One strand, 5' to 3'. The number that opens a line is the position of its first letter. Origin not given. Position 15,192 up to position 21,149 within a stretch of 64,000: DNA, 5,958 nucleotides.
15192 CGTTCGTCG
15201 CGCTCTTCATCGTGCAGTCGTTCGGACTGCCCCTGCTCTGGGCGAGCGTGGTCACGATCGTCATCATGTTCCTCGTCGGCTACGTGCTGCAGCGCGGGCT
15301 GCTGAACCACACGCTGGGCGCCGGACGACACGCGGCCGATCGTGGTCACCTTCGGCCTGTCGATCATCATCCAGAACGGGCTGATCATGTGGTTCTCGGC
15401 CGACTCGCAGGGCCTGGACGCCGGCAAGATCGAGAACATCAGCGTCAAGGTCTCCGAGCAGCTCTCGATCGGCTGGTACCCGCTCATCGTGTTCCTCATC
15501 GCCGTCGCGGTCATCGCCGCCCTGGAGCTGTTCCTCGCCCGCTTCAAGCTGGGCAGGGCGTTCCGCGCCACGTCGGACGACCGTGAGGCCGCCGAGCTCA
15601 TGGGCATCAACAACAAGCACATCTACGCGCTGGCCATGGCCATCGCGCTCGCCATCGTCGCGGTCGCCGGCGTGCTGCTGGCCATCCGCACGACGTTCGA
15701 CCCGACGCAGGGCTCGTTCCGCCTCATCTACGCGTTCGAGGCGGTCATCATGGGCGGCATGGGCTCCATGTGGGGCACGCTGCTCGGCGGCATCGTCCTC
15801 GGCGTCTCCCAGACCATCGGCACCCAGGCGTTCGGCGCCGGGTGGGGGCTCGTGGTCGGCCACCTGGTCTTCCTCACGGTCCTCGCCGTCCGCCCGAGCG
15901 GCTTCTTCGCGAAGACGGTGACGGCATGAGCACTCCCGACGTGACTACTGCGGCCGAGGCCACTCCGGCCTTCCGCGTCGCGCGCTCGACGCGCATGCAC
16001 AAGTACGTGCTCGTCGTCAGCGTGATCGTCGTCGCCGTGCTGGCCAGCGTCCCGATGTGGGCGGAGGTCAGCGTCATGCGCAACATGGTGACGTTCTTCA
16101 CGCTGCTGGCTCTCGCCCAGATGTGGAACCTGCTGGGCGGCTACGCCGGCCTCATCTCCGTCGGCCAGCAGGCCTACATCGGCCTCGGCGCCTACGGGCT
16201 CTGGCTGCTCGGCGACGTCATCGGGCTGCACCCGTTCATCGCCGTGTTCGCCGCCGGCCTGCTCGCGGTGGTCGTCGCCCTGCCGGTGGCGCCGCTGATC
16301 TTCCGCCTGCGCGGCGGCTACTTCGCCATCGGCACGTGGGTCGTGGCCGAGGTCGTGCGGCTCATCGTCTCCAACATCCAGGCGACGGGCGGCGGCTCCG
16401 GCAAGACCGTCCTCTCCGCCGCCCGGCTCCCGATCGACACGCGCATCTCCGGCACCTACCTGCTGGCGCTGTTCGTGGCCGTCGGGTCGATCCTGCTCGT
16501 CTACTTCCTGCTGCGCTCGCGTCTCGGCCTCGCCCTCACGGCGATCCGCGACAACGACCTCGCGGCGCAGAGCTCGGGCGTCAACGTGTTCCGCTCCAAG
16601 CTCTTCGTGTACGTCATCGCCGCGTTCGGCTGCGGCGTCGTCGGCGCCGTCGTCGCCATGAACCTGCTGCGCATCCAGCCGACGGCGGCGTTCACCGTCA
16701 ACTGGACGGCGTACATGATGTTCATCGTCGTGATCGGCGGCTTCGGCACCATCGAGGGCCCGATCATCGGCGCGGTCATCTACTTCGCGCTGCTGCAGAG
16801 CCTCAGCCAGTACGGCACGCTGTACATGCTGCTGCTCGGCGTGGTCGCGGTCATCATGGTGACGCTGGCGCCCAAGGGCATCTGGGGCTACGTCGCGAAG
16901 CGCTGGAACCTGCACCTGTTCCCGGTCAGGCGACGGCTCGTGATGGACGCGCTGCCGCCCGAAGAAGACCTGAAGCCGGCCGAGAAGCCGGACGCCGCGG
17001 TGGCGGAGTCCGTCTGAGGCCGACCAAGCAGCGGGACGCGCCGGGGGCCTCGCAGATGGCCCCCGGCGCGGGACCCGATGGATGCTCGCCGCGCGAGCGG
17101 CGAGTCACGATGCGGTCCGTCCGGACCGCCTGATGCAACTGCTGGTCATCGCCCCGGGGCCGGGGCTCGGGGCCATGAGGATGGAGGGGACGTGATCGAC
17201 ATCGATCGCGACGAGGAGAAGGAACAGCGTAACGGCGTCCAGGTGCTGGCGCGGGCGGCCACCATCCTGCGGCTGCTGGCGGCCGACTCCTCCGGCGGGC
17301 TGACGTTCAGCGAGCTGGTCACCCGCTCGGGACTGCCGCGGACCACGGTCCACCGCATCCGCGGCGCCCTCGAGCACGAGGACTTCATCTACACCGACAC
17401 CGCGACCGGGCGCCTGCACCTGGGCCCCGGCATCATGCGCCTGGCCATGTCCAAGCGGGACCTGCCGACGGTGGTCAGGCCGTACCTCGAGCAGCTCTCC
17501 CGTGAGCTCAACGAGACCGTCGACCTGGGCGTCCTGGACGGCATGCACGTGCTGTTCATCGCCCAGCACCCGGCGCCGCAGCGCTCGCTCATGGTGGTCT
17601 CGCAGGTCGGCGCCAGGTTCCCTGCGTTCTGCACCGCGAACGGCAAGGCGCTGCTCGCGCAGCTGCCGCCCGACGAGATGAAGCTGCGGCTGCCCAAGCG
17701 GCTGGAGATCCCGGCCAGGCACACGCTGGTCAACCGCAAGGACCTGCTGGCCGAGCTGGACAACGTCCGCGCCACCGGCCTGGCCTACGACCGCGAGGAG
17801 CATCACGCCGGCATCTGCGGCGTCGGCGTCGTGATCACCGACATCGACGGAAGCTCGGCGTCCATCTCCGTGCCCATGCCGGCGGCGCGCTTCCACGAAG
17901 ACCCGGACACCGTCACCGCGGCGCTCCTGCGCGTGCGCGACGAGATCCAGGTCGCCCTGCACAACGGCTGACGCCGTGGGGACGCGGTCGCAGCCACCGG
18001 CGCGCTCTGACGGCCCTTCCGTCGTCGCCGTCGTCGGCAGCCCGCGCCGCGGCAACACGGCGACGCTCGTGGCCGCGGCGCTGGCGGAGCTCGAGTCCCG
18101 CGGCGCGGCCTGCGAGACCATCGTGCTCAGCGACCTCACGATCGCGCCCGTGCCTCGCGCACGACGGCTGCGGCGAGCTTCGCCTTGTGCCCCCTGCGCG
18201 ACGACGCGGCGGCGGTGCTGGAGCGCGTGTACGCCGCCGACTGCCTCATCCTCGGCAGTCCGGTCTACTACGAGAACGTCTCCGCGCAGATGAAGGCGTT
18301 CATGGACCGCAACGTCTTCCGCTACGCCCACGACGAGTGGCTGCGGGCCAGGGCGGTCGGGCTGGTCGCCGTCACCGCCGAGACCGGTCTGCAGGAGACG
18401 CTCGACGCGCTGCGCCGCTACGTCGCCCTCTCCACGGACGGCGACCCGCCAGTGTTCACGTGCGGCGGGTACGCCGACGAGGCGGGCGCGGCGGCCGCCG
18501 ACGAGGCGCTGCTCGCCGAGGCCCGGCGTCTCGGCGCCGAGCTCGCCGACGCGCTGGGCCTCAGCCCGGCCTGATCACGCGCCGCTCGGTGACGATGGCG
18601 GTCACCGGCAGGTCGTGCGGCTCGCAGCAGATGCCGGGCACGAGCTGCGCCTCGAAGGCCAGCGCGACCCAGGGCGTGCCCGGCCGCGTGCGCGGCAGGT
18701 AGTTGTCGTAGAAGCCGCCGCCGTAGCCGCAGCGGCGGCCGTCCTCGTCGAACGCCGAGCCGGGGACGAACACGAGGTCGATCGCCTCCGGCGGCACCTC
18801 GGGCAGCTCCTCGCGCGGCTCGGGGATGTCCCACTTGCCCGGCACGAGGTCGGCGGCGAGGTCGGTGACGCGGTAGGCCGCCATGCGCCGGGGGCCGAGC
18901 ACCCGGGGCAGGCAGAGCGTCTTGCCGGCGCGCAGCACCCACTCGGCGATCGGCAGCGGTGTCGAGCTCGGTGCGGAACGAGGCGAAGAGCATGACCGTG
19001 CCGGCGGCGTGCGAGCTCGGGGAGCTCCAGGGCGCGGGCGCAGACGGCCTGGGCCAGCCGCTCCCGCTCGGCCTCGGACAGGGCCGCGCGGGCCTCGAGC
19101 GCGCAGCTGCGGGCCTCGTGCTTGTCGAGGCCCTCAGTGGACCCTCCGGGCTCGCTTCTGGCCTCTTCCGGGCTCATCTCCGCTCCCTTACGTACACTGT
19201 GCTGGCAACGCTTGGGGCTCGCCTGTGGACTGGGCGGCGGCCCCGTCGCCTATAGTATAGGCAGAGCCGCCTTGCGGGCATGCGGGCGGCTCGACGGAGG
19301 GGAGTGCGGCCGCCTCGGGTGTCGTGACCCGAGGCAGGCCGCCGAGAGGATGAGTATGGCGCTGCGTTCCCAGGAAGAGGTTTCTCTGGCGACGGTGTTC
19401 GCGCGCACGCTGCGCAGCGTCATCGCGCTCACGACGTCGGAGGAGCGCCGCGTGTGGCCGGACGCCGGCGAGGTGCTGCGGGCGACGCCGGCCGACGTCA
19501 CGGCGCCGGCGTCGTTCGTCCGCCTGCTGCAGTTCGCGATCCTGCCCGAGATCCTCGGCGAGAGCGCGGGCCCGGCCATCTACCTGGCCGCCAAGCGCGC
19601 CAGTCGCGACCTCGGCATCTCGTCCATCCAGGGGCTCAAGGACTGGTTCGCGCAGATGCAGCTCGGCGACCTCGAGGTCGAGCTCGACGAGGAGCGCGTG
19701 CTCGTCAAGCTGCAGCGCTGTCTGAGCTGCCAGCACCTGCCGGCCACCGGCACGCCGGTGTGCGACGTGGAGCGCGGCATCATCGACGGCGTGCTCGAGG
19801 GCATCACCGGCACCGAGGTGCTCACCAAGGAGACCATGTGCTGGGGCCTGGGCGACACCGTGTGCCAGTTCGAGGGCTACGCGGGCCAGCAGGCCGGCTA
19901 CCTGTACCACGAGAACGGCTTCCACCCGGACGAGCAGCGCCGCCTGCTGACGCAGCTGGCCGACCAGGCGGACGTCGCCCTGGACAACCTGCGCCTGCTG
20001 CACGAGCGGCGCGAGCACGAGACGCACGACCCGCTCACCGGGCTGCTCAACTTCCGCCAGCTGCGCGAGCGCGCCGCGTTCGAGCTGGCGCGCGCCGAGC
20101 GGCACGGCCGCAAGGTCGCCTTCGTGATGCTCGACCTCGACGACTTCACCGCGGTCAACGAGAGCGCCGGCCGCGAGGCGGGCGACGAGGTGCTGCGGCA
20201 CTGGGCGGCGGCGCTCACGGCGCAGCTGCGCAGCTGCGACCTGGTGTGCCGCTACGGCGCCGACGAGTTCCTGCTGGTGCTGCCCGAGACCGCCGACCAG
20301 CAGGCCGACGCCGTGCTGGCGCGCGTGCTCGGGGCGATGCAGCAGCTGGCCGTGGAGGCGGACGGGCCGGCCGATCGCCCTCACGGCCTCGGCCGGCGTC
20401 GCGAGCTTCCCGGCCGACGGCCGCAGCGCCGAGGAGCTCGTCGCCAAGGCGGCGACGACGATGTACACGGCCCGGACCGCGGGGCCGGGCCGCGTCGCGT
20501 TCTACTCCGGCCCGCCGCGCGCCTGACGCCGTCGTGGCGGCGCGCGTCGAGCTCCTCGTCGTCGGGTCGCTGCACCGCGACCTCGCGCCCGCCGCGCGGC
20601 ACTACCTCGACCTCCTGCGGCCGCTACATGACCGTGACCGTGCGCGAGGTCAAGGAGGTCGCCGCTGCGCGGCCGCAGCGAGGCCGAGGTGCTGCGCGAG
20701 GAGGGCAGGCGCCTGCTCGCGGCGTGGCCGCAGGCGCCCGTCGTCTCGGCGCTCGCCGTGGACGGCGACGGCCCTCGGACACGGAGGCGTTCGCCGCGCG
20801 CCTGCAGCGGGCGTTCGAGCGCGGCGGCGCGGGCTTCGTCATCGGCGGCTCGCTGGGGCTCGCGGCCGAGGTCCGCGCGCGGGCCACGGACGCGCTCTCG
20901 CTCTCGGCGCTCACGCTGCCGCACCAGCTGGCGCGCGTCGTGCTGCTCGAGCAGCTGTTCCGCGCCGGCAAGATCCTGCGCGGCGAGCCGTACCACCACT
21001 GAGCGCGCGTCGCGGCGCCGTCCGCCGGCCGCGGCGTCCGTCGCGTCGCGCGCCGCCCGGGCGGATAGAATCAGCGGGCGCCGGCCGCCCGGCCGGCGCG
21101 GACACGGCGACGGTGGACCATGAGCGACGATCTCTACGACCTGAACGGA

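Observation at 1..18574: Candidate anaerobic trihydroxybenzene (pyrogallol to phloroglucinol to C2/C4 units) catabolic island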

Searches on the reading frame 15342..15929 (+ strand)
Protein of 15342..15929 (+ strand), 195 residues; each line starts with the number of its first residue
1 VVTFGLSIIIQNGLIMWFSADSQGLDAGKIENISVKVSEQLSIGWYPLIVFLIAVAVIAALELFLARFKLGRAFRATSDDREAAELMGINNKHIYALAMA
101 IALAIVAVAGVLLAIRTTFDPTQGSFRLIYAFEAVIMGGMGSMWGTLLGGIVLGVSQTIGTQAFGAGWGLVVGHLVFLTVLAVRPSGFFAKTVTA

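Call 6: search_protein_families(library=pfam, proteins=[window:15342-15929:+])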
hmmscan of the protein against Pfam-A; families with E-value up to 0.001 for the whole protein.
window:15342-15929:+ (195 aa): 1 family
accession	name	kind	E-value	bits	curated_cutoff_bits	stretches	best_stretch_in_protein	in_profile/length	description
PF02653.21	BPD_transp_2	-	2.1e-20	73.5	26.8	1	31-180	116-268/269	Branched-chain amino acid transport system / permease component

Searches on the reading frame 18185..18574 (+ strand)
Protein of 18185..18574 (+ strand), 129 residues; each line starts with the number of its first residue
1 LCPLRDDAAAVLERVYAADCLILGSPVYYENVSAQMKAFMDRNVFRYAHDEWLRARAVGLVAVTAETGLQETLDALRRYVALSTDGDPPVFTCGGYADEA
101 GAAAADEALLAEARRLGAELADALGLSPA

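Call 6: search_protein_families(library=pfam, proteins=[window:18185-18574:+])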
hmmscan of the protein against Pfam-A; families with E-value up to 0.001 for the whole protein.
window:18185-18574:+ (129 aa): 2 families
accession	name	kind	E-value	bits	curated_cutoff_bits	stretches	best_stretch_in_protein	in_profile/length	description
PF03358.20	FMN_red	-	3.7e-14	53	24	1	2-80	55-132/152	NADPH-dependent FMN reductase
PF02525.22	Flavodoxin_2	-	5.2e-06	26.7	27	1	9-49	68-108/198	Flavodoxin-like fold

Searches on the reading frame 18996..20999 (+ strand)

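Call 72: search_protein_families(library=pfam, max_evalue=0.00001, proteins=[window:18996-20999:+])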
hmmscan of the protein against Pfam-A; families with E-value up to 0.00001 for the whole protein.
window:18996-20999:+ (668 aa): 4 families
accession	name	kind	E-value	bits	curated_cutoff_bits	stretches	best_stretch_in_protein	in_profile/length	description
PF00990.26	GGDEF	-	5.1e-28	98.3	23.8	1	343-453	2-112/161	Diguanylate cyclase, GGDEF domain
PF02590.22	SPOUT_MTase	-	5e-25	88.7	27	1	592-667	77-154/154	Predicted SPOUT methyltransferase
PF02830.23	V4R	-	1.4e-14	54.3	31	1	237-293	3-59/62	V4R domain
PF10702.14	DUF2507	-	1.5e-06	28.6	35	1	176-274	5-104/123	Protein of unknown function (DUF2507)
